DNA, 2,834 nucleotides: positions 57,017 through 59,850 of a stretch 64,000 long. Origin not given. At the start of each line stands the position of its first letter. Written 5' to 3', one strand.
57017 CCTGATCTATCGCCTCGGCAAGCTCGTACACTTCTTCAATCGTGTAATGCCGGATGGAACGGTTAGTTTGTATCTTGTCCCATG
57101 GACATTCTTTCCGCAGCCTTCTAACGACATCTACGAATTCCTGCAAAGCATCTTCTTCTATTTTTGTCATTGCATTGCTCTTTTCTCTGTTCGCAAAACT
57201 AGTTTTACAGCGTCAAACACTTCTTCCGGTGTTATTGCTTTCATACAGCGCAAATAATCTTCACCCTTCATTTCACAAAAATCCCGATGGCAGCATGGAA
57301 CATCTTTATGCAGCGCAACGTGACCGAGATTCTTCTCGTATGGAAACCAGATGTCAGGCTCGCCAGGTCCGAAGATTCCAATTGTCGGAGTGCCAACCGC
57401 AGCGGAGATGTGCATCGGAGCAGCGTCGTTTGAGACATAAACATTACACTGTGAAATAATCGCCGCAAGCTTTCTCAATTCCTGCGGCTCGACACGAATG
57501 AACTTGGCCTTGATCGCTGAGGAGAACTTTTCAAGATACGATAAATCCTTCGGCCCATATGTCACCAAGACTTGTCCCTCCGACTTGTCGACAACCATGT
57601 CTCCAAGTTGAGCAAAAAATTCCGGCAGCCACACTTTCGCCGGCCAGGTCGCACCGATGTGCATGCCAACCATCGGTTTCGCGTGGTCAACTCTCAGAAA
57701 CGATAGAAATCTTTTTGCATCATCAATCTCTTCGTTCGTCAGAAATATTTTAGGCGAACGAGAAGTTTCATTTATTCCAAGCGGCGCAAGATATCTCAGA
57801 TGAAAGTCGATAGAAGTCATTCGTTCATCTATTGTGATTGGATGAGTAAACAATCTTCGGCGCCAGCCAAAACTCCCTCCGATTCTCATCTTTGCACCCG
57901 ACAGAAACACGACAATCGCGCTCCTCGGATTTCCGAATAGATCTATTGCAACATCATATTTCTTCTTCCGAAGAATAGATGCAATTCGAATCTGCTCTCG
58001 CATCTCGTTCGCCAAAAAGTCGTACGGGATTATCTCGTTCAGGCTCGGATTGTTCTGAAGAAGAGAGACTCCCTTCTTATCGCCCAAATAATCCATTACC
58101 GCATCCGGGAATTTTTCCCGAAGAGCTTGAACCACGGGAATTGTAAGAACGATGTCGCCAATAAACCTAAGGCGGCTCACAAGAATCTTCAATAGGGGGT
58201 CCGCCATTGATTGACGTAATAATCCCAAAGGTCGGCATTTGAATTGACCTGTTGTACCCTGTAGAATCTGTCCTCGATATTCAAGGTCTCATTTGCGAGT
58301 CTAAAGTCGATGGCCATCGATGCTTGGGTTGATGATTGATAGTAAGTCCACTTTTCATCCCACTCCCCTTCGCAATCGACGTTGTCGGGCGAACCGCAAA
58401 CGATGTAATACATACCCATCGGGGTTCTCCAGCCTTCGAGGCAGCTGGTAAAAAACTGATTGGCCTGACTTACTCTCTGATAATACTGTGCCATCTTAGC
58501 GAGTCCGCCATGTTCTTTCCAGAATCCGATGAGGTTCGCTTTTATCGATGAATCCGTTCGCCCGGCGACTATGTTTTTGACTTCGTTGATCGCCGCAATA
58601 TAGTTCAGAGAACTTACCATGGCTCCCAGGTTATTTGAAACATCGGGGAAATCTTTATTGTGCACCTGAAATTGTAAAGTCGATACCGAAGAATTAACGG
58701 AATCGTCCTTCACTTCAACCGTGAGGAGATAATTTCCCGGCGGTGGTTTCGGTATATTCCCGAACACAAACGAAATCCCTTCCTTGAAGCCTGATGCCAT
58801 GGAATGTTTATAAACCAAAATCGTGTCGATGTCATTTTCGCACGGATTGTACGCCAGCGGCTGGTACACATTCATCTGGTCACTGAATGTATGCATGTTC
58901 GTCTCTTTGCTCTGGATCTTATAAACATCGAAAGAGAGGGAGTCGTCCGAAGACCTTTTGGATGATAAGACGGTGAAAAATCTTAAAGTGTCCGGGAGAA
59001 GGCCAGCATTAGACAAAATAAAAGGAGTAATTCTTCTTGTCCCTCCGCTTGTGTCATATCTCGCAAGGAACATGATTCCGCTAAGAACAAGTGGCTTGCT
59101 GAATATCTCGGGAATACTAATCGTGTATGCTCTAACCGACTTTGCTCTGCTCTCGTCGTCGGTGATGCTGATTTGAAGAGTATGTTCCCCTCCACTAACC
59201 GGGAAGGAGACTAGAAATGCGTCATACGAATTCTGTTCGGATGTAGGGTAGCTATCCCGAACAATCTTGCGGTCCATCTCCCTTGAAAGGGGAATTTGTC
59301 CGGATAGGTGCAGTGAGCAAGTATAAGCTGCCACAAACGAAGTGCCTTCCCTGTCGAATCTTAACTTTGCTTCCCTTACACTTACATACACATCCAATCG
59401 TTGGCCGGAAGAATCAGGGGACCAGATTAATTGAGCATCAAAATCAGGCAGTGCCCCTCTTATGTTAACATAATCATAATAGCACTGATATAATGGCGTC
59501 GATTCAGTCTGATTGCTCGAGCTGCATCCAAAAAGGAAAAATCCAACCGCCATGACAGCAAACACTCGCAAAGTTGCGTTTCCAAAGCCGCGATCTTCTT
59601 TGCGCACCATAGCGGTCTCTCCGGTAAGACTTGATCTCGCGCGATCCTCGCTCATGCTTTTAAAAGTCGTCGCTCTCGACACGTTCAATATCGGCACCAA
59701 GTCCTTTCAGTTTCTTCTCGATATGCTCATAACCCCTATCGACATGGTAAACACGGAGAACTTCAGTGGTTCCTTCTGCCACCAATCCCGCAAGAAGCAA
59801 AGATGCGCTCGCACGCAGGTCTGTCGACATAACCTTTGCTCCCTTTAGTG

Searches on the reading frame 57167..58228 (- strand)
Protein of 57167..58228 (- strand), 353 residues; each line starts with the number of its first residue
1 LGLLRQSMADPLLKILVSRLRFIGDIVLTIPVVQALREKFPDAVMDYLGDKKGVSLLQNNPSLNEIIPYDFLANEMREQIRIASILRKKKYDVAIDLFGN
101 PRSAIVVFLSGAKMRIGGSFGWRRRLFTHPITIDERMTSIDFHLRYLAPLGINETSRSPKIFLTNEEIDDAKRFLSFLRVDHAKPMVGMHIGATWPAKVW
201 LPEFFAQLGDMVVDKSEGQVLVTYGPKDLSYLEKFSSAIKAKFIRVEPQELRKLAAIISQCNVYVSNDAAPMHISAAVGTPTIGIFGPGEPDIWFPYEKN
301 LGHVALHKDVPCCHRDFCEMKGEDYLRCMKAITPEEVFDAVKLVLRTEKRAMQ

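Call 5: search_protein_families(library=pfam, max_evalue=0.01, proteins=[window:57167-58228:-])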
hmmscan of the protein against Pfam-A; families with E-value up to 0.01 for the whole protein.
window:57167-58228:- (353 aa): 2 families
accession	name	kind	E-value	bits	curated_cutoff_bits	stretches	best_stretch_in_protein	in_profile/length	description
PF01075.23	Glyco_transf_9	-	7.8e-31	107.7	22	1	81-314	3-238/247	Glycosyltransferase family 9 (heptosyltransferase)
PF04230.19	PS_pyruv_trans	-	0.00025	21.5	25.3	0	23-126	2-80/280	Polysaccharide pyruvyl transferase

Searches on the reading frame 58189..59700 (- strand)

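Call 5: search_protein_families(library=pfam, max_evalue=0.01, proteins=[window:58189-59700:-])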
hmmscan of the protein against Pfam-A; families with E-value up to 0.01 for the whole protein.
window:58189-59700:- (503 aa): 2 families
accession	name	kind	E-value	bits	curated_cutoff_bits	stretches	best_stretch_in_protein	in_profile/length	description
PF20094.4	GWxTD_dom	-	8.4e-27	94.4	26.9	1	338-501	11-172/172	GWxTD domain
PF07495.19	Y_Y_Y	-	0.0012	19.1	26.6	0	320-346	36-64/65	Y_Y_Y domain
